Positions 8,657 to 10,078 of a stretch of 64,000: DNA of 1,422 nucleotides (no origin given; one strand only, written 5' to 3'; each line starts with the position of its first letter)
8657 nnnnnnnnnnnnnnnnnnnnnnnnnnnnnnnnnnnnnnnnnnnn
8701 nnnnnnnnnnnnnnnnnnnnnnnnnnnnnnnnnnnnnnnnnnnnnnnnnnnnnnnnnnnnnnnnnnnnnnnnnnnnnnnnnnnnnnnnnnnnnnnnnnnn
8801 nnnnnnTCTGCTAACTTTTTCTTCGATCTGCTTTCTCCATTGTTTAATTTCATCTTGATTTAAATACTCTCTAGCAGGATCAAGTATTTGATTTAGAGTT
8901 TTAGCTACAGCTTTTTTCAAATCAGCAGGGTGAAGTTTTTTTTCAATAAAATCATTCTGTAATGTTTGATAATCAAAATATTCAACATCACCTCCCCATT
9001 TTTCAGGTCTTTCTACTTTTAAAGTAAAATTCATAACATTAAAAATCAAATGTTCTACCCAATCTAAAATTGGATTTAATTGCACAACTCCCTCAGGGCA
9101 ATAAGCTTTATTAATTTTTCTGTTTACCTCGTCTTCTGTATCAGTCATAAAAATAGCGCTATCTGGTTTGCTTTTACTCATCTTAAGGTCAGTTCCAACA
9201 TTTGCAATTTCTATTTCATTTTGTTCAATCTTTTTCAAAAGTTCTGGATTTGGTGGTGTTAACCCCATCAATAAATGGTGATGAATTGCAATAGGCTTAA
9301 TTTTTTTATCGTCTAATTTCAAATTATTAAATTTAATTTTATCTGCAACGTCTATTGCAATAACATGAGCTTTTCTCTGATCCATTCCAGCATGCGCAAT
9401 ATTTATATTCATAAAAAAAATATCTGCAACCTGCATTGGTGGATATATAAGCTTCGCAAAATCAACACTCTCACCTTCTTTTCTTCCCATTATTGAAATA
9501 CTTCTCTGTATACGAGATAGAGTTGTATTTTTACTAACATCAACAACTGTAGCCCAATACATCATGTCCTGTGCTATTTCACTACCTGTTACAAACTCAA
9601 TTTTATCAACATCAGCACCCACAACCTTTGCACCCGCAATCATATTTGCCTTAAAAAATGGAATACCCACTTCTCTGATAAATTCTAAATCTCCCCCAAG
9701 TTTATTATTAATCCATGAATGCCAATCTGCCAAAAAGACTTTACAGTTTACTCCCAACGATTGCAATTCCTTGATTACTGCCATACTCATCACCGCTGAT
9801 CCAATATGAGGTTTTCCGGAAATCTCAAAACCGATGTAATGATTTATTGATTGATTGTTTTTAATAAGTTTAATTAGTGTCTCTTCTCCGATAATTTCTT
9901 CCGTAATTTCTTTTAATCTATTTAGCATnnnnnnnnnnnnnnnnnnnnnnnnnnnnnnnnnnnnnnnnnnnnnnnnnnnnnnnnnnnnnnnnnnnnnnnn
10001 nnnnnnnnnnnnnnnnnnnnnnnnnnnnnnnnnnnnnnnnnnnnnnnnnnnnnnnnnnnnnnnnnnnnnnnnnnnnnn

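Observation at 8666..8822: Perfect consensus promoter driving a structured ~120-nt RNA convergent with and overlapping the tyrS 3' end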

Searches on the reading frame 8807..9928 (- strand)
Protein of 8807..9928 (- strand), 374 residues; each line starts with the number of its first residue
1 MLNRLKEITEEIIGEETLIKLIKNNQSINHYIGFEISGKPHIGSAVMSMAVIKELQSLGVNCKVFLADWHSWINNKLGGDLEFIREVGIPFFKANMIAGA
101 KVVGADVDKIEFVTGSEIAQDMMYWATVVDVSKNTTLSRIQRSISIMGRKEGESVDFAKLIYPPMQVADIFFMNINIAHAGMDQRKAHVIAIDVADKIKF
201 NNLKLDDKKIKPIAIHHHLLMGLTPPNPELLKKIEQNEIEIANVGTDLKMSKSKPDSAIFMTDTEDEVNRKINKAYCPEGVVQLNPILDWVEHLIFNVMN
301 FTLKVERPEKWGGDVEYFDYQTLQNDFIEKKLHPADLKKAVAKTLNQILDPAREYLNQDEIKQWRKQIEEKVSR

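Call 7: search_protein_families(library=pfam, proteins=[window:8807-9928:-])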
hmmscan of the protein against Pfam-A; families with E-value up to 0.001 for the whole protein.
window:8807-9928:- (374 aa): 1 family
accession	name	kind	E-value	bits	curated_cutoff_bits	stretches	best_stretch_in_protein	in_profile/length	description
PF00579.31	tRNA-synt_1b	-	2.5e-41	142.4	21.1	1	24-349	2-291/292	tRNA synthetases class I (W and Y)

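Call 16: find_encoding_contigs(protein=window:8807-9928:-, flank=6000, max_places=8)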
Protein window:8807-9928:- (374 aa): no gene with exactly this product is on record in the collection.
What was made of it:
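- Tried and rejected: One, with the window's own TyrRS, found nothing on record (call 16).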

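Call 17: find_related_loci(query=window:8807-9928:-, collection=genome_contigs, flank=4000)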
Query window:8807-9928:- (374 aa) in genome_contigs; peptide patterns used: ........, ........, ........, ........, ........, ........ (x = any residue, [..] = any of these).
106 stretches matched a pattern; 1 encode a relative of the query (tblastn E <= 1e-3); 1 distinct loci.
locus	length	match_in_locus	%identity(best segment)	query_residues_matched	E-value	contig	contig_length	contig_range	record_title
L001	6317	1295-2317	41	7-369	2e-84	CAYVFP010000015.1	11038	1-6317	MAG TPA_asm: Candidatus Woesearchaeota archaeon isolate SRP252850_co1_307 genome assembly, contig: NODE_11362_length_110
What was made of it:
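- Tried and rejected: The genome_contigs scan with TyrRS returned one archaeal locus only (call 17).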

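Call 20: find_homologous_proteins(query=window:8807-9928:-, max_evalue=1e-30)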
Query window:8807-9928:- (374 aa): 7990 proteins with E <= 1e-30 among 8000 candidates; the best 120 are listed.
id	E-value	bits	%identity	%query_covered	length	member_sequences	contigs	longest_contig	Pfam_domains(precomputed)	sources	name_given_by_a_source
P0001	5.4e-247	837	100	100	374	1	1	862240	PF00579.32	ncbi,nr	ncbi:MAG: tyrosine--tRNA ligase [Candidatus Dojkabacteria bacterium]|nr:MAG: tyrosine--tRNA ligase [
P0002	2.2e-197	674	78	100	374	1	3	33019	PF00579.32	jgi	jgi:tyrosyl-tRNA synthetase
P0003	1.2e-162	560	66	100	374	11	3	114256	PF00579.32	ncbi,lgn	-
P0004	1.9e-160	552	64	100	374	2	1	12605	PF00579.32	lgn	-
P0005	7.1e-160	550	65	100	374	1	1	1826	PF00579.32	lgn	-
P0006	9.0e-142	491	57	100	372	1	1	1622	PF00579.32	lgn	-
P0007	3.2e-140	486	58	99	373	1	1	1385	PF00579.32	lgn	-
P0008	1.2e-139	484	56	99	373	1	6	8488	PF00579.32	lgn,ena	-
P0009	3.4e-139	482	58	100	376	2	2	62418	PF00579.32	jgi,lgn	jgi:tyrosyl-tRNA synthetase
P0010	2.2e-137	476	56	100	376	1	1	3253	PF00579.32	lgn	-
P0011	6.8e-137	475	58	100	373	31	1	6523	PF00579.32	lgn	-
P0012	3.2e-136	473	57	100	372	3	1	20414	PF00579.32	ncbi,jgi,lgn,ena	ncbi:MAG: tyrosine--tRNA ligase [bacterium]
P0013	2.4e-134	466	54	100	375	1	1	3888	PF00579.32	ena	-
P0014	3.7e-133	463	54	100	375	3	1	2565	PF00579.32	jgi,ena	-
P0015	4.7e-132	459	54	100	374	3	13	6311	PF00579.32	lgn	-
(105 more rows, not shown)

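Call 21: find_encoding_contigs(protein=P0002, flank=6000, max_places=3)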
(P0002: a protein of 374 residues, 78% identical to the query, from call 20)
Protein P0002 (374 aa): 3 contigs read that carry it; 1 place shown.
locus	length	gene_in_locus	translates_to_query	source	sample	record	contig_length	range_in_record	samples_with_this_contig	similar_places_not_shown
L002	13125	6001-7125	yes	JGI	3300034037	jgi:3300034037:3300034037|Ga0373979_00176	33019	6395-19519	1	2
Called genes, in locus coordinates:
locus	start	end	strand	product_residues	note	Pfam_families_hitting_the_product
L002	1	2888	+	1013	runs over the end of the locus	PF02384:N6_Mtase, PF20473:MmeI_Mtase, PF01170:UPF0020 (faint), PF07669:Eco57I, PF12950:TaqI_C (weak)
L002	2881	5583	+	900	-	PF13304:AAA_21 (weak)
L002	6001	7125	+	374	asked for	PF00579:tRNA-synt_1b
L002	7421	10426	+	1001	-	PF00005:ABC_tran (faint), PF02463:SMC_N (faint), PF03193:RsgA_GTPase (faint), PF13191:AAA_16 (faint), PF13304:AAA_21 (faint), PF13401:AAA_22 (faint), PF17760:UvrA_inter, PF17755:UvrA_DNA-bind, +4 more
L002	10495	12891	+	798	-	PF17757:UvrB_inter (weak), PF02559:CarD_TRCF_RID, PF00270:DEAD, PF00271:Helicase_C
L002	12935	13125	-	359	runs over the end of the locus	PF01926:MMR_HSR1, PF02421:FeoB_N (weak), PF06071:YchF-GTPase_C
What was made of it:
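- It lies at the syntenic place between tyrS and uvrA and in the same orientation (call 21).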

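Call 22: find_encoding_contigs(protein=P0003, flank=6000, max_places=3)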
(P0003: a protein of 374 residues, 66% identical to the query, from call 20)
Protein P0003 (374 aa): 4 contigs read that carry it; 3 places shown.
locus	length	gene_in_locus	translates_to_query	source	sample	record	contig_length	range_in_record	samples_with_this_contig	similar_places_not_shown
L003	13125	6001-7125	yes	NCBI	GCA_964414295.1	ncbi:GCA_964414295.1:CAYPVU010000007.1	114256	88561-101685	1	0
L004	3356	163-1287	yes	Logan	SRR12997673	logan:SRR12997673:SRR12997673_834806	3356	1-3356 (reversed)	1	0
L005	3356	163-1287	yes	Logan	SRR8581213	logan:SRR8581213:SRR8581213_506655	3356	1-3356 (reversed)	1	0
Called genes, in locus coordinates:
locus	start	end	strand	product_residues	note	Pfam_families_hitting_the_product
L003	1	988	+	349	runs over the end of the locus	PF00579:tRNA-synt_1b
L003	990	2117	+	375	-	PF00591:Glycos_transf_3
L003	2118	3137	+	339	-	PF08240:ADH_N, PF16912:Glu_dehyd_C (weak), PF00107:ADH_zinc_N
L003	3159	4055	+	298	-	PF00398:RrnaAD (weak), PF13847:Methyltransf_31 (faint), PF08241:Methyltransf_11 (weak), PF08242:Methyltransf_12, PF13649:Methyltransf_25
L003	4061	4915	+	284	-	PF05116:S6PP (faint), PF21141:T6PP_C (faint), PF08282:Hydrolase_3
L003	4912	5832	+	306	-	PF15610:PRTase_3 (weak)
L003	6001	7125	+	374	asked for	PF00579:tRNA-synt_1b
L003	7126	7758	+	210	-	PF13173:AAA_14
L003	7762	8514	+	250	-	PF05050:Methyltransf_21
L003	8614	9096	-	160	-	PF00293:NUDIX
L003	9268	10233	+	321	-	PF12358:DUF3644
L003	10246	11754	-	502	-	PF00291:PALP, PF00581:Rhodanese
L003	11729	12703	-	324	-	PF01656:CbiA (weak), PF13614:AAA_31 (faint)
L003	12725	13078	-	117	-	PF01475:FUR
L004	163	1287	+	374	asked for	PF00579:tRNA-synt_1b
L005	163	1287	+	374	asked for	PF00579:tRNA-synt_1b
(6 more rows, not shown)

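Call 23: find_encoding_contigs(protein=P0004, flank=6000, max_places=2)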
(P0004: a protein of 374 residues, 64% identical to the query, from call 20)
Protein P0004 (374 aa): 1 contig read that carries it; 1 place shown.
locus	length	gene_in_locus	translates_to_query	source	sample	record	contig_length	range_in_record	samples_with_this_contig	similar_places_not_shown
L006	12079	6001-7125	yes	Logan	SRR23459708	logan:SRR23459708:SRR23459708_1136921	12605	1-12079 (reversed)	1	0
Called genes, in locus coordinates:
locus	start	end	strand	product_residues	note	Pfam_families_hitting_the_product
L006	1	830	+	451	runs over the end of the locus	?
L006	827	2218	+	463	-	-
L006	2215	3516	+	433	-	-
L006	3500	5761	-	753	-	PF00133:tRNA-synt_1, PF09334:tRNA-synt_1g, PF13603:tRNA-synt_1_2, PF09334:tRNA-synt_1g (weak), PF08264:Anticodon_1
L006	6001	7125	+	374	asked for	PF00579:tRNA-synt_1b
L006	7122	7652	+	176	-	-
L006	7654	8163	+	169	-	PF00293:NUDIX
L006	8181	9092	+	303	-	PF01636:APH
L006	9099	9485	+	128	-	-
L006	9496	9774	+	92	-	PF00293:NUDIX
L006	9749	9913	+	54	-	-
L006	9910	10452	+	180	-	PF00583:Acetyltransf_1 (weak)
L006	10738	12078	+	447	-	?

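Call 30: find_encoding_contigs(protein=P0009, flank=10000, max_places=2)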
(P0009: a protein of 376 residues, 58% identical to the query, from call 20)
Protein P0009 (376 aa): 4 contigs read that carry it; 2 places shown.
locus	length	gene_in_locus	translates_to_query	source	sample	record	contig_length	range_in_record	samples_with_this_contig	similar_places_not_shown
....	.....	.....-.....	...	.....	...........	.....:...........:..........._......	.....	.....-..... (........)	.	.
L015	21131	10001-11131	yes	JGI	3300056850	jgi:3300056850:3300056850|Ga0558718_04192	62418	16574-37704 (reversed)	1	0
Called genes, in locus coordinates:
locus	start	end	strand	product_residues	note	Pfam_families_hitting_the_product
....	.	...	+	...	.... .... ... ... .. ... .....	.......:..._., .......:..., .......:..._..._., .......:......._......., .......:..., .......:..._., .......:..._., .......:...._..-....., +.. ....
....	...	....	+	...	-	-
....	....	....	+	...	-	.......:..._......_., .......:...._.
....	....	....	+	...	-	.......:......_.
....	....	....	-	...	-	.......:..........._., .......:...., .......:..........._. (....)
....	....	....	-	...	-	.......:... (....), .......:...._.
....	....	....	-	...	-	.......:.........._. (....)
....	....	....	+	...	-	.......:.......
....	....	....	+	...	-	-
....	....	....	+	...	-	-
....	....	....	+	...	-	-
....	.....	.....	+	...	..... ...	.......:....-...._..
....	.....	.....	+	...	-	-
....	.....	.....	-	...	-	-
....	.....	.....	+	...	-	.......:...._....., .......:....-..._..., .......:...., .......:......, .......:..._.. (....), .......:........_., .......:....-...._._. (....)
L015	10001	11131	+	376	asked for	PF00579:tRNA-synt_1b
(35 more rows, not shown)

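Call 31: find_encoding_contigs(protein=P0012, flank=10000, max_places=2)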
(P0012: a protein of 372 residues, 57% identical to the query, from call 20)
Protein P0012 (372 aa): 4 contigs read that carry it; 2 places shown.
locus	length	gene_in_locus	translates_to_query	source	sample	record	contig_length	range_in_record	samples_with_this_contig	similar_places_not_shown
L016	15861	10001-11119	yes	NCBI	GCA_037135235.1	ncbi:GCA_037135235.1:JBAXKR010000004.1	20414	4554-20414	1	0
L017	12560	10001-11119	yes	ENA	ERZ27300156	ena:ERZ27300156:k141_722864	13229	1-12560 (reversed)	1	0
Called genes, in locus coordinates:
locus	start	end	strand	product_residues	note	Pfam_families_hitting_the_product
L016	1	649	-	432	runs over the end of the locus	PF01637:ATPase_2 (faint), PF13173:AAA_14, PF13635:DUF4143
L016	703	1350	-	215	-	PF00300:His_Phos_1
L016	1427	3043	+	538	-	-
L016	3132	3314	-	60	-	-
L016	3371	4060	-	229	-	-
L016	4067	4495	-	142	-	-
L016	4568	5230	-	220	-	-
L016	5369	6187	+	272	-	PF01073:3Beta_HSD (faint), PF01370:Epimerase, PF04321:RmlD_sub_bind (faint), PF05368:NmrA (faint), PF13460:NAD_binding_10, PF07993:NAD_binding_4 (weak)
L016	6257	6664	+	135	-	PF06210:DUF1003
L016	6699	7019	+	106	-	-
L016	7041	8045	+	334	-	-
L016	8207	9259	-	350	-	-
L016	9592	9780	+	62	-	-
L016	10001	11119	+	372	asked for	PF00579:tRNA-synt_1b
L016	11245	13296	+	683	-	PF17191:RecG_wedge, PF00176:SNF2-rel_dom, PF00270:DEAD, PF00271:Helicase_C, PF22590:Cas3-like_C_2 (weak), PF19833:RecG_dom3_C (weak)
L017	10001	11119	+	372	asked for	PF00579:tRNA-synt_1b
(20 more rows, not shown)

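Call 72: search_protein_families(library=ncbifam, proteins=[window:8807-9928:-], max_evalue=0.001)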
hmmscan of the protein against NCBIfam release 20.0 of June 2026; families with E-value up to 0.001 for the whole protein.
window:8807-9928:- (374 aa): 8 families
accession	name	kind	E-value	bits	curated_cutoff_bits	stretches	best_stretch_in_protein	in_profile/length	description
NF006330.0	PRK08560.1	equivalog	8.4e-123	409.7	220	1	4-363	9-335/342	tyrosine--tRNA ligase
TIGR00234.1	tyrS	equivalog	2.7e-29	102.5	113.8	1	7-362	13-391/406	tyrosine--tRNA ligase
TIGR00233.1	trpS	equivalog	9.2e-27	94.2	176.75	1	32-366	7-302/328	tryptophan--tRNA ligase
NF008925.0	PRK12285.1-2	equivalog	3.1e-17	62.6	451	2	17-224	52-247/365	tryptophan--tRNA ligase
NF008927.0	PRK12285.1-4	equivalog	8e-11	41.6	478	2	247-277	257-287/385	tryptophan--tRNA ligase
NF008924.0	PRK12285.1-1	equivalog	2.7e-08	33.5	644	0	244-275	249-280/381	tryptophan--tRNA ligase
NF008926.0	PRK12285.1-3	equivalog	3.8e-08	32.6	320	0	249-276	317-344/429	tryptophan--tRNA ligase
NF008923.0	PRK12284.1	equivalog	0.00023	20.1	597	1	33-203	8-175/431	tryptophan--tRNA ligase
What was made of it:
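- Checked: ORF 8804-9928 (-) is tyrS (NF006330 equivalog, 409.7 bits against a cut-off of 220, call 72; named tyrosine--tRNA ligase by NCBI and JGI, call 20).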
